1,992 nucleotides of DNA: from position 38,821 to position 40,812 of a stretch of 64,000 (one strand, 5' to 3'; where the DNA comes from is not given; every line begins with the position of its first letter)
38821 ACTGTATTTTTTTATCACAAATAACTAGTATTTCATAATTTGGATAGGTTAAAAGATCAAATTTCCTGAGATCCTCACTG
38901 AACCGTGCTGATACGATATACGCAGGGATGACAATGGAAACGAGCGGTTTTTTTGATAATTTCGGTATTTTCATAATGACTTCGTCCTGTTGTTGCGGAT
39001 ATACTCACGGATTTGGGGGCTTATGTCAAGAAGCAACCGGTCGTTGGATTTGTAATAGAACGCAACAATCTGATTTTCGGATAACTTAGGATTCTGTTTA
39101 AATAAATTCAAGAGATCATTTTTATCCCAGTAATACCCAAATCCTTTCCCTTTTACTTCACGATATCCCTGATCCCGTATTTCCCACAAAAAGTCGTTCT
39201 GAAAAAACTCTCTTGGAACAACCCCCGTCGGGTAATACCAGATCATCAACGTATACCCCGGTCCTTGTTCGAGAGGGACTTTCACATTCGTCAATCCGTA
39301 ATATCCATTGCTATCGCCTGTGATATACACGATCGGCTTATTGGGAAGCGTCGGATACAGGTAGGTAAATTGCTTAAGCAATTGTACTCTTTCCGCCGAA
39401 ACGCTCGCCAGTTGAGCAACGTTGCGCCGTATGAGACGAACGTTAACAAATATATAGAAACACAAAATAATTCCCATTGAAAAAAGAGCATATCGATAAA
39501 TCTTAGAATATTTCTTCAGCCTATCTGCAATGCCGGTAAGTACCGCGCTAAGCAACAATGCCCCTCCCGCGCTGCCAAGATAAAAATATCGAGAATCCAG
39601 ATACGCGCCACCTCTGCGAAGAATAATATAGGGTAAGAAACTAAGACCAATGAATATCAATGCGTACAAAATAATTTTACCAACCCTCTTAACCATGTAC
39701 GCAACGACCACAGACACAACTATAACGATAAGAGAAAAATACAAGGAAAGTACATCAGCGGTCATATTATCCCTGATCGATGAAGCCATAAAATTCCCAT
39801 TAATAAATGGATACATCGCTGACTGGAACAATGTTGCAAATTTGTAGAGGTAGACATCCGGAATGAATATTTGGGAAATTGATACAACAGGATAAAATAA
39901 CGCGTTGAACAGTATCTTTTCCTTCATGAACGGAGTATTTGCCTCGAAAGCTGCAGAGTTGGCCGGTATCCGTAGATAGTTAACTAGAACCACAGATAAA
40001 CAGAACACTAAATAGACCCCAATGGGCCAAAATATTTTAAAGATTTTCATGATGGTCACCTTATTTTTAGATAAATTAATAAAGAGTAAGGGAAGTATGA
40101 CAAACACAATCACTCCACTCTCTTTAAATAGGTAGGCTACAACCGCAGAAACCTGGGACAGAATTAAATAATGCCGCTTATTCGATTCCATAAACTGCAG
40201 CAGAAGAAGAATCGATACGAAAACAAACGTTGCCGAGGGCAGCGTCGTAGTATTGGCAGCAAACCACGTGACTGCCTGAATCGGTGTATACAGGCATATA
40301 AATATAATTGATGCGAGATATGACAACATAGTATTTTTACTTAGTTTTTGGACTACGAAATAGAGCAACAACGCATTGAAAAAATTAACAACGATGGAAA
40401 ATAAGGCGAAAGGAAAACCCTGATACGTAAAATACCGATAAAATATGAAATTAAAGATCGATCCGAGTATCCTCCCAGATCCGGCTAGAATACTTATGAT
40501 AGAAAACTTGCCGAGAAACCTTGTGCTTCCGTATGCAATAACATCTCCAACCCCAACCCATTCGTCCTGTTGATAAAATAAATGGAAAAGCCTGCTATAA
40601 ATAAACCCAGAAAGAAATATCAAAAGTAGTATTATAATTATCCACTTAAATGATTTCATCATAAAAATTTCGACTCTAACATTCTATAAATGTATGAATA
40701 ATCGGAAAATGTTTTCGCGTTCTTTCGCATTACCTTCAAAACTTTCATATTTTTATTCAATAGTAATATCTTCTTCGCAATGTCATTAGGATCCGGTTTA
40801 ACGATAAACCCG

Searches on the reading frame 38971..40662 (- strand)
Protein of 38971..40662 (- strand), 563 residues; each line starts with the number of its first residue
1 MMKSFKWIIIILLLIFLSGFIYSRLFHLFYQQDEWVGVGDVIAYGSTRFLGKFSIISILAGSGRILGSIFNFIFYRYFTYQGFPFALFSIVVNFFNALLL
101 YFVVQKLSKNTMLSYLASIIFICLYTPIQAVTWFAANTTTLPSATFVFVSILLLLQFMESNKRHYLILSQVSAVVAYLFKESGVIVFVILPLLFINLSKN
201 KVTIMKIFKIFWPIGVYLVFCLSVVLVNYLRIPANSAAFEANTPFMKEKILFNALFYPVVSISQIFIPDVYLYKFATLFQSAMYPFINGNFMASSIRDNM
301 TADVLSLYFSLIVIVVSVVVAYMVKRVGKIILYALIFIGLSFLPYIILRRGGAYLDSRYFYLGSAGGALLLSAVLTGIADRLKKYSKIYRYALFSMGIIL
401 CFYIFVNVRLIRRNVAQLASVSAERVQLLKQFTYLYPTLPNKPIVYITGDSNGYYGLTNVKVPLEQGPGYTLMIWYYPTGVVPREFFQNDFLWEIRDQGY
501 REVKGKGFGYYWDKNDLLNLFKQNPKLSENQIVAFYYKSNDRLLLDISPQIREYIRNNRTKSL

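Call 18: search_protein_families(library=pfam, proteins=[window:38971-40662:-], max_evalue=0.001)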
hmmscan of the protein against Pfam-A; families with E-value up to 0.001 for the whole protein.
window:38971-40662:- (563 aa): 1 family
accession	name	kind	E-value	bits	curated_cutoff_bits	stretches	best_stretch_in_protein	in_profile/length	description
PF13231.12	PMT_2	-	4.3e-05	24.2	26.1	1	74-223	13-155/160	Dolichyl-phosphate-mannose-protein mannosyltransferase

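Call 55: search_protein_families(library=ncbifam, proteins=[window:38971-40662:-], max_evalue=0.001)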
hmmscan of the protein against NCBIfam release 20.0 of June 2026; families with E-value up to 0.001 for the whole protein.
window:38971-40662:- (563 aa): 0 families
